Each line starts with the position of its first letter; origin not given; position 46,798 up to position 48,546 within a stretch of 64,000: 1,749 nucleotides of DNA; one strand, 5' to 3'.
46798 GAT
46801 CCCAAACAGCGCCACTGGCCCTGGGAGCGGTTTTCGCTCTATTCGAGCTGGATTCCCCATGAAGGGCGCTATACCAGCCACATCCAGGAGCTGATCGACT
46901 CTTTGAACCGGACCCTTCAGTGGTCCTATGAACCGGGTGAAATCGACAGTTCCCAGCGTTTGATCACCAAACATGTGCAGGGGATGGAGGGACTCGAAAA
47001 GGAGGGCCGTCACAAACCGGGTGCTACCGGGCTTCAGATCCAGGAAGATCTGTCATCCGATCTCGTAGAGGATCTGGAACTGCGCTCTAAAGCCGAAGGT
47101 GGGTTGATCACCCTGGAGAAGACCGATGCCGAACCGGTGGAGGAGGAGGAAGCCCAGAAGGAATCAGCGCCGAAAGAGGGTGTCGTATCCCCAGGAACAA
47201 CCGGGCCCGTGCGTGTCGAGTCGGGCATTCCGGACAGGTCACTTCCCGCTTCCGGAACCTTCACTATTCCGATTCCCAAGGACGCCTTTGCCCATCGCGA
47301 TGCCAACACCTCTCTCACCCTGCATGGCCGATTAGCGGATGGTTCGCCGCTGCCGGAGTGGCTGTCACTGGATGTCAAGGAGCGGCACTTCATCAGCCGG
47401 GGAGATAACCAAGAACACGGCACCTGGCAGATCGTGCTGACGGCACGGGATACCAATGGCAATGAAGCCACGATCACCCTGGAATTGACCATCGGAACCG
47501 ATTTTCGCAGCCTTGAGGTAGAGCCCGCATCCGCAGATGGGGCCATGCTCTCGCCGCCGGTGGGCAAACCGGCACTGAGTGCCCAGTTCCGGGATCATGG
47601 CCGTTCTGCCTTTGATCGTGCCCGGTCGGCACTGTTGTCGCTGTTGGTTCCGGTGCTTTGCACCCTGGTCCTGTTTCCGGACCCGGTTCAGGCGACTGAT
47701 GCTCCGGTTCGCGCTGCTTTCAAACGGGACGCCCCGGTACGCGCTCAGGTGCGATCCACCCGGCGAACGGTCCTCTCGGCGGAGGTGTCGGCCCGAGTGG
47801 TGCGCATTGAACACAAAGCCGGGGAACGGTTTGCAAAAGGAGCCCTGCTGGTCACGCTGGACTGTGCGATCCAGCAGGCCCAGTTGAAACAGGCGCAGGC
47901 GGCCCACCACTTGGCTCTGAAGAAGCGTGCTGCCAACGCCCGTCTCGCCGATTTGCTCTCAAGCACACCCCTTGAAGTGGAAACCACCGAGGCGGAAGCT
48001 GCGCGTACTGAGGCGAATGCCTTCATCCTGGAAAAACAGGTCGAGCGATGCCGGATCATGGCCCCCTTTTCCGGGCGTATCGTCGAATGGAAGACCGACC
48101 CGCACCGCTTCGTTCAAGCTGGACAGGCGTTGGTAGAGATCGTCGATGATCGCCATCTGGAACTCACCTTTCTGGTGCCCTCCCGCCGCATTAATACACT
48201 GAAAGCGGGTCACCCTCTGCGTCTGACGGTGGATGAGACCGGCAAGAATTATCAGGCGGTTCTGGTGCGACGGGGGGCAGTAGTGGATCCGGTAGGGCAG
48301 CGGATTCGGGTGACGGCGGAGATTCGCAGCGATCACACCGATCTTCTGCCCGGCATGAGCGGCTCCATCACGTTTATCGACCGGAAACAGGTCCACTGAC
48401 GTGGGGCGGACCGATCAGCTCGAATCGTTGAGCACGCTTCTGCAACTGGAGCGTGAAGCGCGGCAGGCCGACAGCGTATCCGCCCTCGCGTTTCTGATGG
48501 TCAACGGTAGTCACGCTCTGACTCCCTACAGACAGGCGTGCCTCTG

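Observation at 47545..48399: The giant adhesin-like ORF runs in frame, with no stop, into a complete small MFP module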

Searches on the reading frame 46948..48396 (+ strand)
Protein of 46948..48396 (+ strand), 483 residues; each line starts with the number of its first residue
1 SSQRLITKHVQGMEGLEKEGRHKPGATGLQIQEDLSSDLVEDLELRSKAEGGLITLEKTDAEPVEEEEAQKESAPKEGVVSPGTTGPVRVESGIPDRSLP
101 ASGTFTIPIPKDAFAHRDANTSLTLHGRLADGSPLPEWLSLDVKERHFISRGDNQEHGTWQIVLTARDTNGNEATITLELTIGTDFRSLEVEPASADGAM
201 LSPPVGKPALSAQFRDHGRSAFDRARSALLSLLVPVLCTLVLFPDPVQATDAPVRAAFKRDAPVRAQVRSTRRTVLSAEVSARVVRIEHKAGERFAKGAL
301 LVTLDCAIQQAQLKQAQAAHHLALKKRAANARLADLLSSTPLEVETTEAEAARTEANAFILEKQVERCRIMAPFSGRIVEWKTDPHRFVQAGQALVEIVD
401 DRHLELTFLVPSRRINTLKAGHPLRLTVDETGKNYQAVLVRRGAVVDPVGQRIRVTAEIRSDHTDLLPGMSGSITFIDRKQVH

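Call 10: find_homologous_proteins(query=window:46948-48396:+, max_evalue=0.001)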
Query window:46948-48396:+ (483 aa): 37 proteins with E <= 0.001 among 8000 candidates.
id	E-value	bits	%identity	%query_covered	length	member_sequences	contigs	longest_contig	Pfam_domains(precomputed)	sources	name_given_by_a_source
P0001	3.5e-31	127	38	50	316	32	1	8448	PF25917.1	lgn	-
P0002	1.3e-18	86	39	19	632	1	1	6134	PF17963.8,PF17892.8,PF17803.8,PF05345.19,PF16184.12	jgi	-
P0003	6.8e-16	77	38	16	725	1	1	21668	PF17963.8,PF17892.8,PF17803.8,PF05345.19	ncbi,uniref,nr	ncbi:VCBS domain-containing protein, partial [Arenibaculum sp.]|uniref:VCBS domain-containing protei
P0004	6.0e-14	70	28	48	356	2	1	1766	PF25989.1,PF25917.1,PF25954.1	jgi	jgi:membrane fusion protein (multidrug efflux system)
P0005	4.2e-13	67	29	47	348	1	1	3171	PF25973.1,PF25984.1,PF25989.1,PF00364.29,PF25967.1,PF25919.1,PF25917.1,PF25975.1,PF25954.1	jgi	jgi:membrane fusion protein (multidrug efflux system)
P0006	5.3e-13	67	29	47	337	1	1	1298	PF25973.1,PF25984.1,PF25989.1,PF00364.29,PF25967.1,PF25919.1,PF25917.1,PF25944.1,PF25975.1,PF25954.1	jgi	jgi:membrane fusion protein (multidrug efflux system)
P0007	5.8e-11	60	31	43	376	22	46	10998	PF25973.1,PF25876.1,PF25989.1,PF25917.1,PF25944.1,PF25954.1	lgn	-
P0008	1.0e-10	60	27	42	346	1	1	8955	PF25973.1,PF25989.1,PF25967.1,PF25919.1,PF25917.1,PF25944.1,PF25975.1,PF25954.1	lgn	-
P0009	1.5e-10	59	26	42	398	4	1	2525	PF25973.1,PF25989.1,PF25917.1,PF25944.1,PF25954.1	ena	-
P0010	9.8e-10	56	28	42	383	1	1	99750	PF25973.1,PF25876.1,PF25989.1,PF25967.1,PF25919.1,PF25917.1,PF25944.1,PF25975.1,PF25954.1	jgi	jgi:membrane fusion protein, multidrug efflux system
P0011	1.1e-9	56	27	42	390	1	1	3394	PF25973.1,PF25876.1,PF25989.1,PF25967.1,PF25919.1,PF25917.1,PF25944.1,PF25954.1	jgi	jgi:membrane fusion protein, multidrug efflux system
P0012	3.0e-8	51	28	43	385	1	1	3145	PF25917.1,PF25954.1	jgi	-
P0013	7.3e-8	50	29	47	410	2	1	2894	PF25973.1,PF25989.1,PF25967.1,PF25917.1,PF25954.1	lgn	-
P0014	1.3e-7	49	31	42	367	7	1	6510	PF25973.1,PF25989.1,PF25967.1,PF25919.1,PF25917.1,PF25954.1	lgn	-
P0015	1.7e-7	49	25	43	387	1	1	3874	PF25973.1,PF25876.1,PF25989.1,PF25967.1,PF25917.1,PF25944.1,PF25954.1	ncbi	-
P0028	1.3e-4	39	30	24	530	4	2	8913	PF07495.20,PF27332.1,PF21868.4,PF11974.15,PF13750.13,PF16640.12,PF05345.19,PF19077.7,PF17936.8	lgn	-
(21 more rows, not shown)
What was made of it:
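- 47215..47532 (+): Last cargo domain, He_PIG/Cadg-like (aa ~1190-1295, '..................'). Homologues P0002 and P0003 carry PF05345 (call 10).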

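Call 11: find_encoding_contigs(protein=P0001, flank=10000, max_places=4)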
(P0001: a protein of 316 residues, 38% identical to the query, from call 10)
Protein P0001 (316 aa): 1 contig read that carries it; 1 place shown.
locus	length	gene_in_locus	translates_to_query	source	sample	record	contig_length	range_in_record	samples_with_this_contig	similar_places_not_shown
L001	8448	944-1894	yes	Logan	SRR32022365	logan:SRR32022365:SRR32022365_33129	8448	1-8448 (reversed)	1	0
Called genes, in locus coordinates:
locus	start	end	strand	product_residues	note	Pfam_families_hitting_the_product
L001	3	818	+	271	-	?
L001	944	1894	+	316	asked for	PF25917:BSH_RND (weak)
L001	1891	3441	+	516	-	PF25917:BSH_RND (weak), PF25973:BSH_CzcB (weak)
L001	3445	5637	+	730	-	PF02163:Peptidase_M50 (weak)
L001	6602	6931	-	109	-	-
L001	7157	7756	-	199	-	PF07484:Collar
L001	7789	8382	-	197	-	PF07484:Collar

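Call 13: search_protein_families(library=pfam, proteins=[L001:3-818:+, L001:944-1891:+, L001:1891-3438:+, L001:3445-5634:+], max_evalue=0.01)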
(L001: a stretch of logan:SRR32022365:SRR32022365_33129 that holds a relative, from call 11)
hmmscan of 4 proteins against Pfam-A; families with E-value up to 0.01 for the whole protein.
L001:3-818:+ (271 aa): 2 families
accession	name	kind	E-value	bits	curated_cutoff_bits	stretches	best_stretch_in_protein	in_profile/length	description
PF13442.11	Cytochrome_CBB3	-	1.1e-13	51.8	27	1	177-259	3-68/68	Cytochrome C oxidase, cbb3-type, subunit III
PF00034.26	Cytochrom_C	-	1.4e-13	52.4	21.3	1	179-262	3-89/90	Cytochrome c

L001:944-1891:+ (316 aa): 2 families
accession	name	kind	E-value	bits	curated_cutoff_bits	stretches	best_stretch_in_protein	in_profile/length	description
PF13437.12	HlyD_3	-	1.2e-16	61.8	22.2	1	182-281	2-106/106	HlyD family secretion protein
PF16576.10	HlyD_D23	-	7.5e-11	42.1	30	1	85-282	19-212/214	Barrel-sandwich domain of CusB or HlyD membrane-fusion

L001:1891-3438:+ (516 aa): 4 families
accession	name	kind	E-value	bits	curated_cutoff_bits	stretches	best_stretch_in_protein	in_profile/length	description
PF13437.12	HlyD_3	-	4.4e-21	76.1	22.2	2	377-476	2-97/106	HlyD family secretion protein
PF16576.10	HlyD_D23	-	4e-10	39.8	30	1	277-452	16-184/214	Barrel-sandwich domain of CusB or HlyD membrane-fusion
PF13533.13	Biotin_lipoyl_2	-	1.3e-07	31.7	29.8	1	282-312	2-32/32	Biotin-lipoyl like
PF00364.28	Biotin_lipoyl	-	0.009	16.3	22.1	0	282-311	44-73/73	Biotin-requiring enzyme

L001:3445-5634:+ (730 aa): 2 families
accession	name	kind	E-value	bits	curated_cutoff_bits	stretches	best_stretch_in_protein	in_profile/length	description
PF02163.28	Peptidase_M50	-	1.8e-07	31.1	27.2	1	211-292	2-103/221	Peptidase family M50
PF13437.12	HlyD_3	-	1.5e-06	29.3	22.2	1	565-645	1-80/106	HlyD family secretion protein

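Call 35: find_related_loci(query=window:47185-48396:+, collection=metagenome_contigs, flank=8000)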
Query window:47185-48396:+ (404 aa) in metagenome_contigs; peptide patterns used: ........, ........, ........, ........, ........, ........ (x = any residue, [..] = any of these).
93 stretches matched a pattern; 3 encode a relative of the query (tblastn E <= 1e-3); 3 distinct loci.
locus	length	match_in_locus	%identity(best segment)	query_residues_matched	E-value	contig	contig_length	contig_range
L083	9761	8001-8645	40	185-399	1e-41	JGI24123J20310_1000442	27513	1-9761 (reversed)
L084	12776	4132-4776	40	185-399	1e-41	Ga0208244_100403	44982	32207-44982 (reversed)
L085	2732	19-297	31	11-103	3e-10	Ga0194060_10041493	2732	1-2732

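Call 38: search_protein_representatives(protein=window:47185-48396:+)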
Query: 404 residues. Proteins with E-value up to 0.001 (for the whole library): 13994; up to 1e-10: 3405; up to 1e-30: 532. The best 150 are listed.
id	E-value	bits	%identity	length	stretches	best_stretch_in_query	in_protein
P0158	2.1e-260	879.8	100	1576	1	1-404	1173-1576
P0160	3.8e-209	711.1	34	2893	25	10-104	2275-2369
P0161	9.0e-174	594.7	31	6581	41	17-112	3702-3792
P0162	2.4e-173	593.3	33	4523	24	10-104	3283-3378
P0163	2.7e-164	563.5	31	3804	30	15-104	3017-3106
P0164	3.3e-163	559.9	32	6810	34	11-104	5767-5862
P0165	7.3e-158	542.3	32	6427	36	12-104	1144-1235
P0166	8.1e-142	489.5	30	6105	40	14-100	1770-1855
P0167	5.3e-133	460.5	28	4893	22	12-121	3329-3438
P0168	4.0e-123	428.0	32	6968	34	15-104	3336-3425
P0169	6.3e-120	417.5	31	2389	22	11-103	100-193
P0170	6.8e-119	414.1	31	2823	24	6-101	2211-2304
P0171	2.5e-113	395.8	29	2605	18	12-106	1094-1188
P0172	1.3e-108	380.3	31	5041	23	8-101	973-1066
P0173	2.4e-107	376.1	32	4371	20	7-104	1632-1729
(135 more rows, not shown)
